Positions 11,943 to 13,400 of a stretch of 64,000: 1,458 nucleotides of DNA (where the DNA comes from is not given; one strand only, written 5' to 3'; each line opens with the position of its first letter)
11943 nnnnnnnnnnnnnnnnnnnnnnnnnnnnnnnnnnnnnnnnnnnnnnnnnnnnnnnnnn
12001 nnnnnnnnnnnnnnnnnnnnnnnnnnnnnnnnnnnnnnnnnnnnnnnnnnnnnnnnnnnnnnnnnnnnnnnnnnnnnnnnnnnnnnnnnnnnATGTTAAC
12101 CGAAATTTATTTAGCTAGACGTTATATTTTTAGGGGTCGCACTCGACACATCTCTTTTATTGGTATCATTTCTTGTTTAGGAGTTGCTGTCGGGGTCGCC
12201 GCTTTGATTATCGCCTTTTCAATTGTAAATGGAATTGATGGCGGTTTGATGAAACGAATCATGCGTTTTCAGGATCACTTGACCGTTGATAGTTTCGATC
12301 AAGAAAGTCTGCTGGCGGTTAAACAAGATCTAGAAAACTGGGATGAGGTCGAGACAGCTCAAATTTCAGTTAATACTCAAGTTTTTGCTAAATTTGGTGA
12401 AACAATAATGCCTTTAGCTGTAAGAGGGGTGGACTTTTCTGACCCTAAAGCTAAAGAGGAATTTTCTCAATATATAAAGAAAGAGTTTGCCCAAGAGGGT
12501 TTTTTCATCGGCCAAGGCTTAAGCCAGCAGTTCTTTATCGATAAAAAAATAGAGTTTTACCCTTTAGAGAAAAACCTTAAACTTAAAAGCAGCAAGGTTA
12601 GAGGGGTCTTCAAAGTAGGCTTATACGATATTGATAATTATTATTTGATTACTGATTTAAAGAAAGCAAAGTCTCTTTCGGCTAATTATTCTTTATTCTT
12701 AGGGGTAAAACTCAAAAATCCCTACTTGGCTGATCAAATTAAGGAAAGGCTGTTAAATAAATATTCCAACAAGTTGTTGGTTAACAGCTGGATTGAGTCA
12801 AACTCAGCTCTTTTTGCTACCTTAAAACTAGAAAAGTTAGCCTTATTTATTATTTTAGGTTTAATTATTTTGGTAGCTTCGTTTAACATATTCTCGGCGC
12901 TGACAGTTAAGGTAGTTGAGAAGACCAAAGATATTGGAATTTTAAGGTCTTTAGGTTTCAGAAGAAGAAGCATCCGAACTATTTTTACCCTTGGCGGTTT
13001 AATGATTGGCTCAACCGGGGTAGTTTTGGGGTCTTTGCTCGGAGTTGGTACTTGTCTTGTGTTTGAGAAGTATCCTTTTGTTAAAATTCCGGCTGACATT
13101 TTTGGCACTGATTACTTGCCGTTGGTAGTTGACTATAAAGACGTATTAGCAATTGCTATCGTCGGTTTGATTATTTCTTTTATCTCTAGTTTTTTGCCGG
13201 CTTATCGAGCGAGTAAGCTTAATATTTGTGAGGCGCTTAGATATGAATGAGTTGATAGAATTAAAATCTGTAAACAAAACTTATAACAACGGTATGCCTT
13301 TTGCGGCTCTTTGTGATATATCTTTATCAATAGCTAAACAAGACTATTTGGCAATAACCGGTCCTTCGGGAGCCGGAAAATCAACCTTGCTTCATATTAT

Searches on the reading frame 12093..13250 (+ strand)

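Call 40: search_protein_families(library=pfam, proteins=[window:12093-13250:+], max_evalue=0.00001)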
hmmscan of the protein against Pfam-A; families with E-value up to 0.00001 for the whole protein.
window:12093-13250:+ (385 aa): 2 families
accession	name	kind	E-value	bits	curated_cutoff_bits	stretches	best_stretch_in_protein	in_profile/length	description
PF02687.27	FtsX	-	1.1e-18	67.9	25.5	1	253-378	2-120/120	FtsX-like permease C-terminal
PF12704.14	MacB_PCD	-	6e-09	36.9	27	1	26-220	3-204/207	MacB-like periplasmic core domain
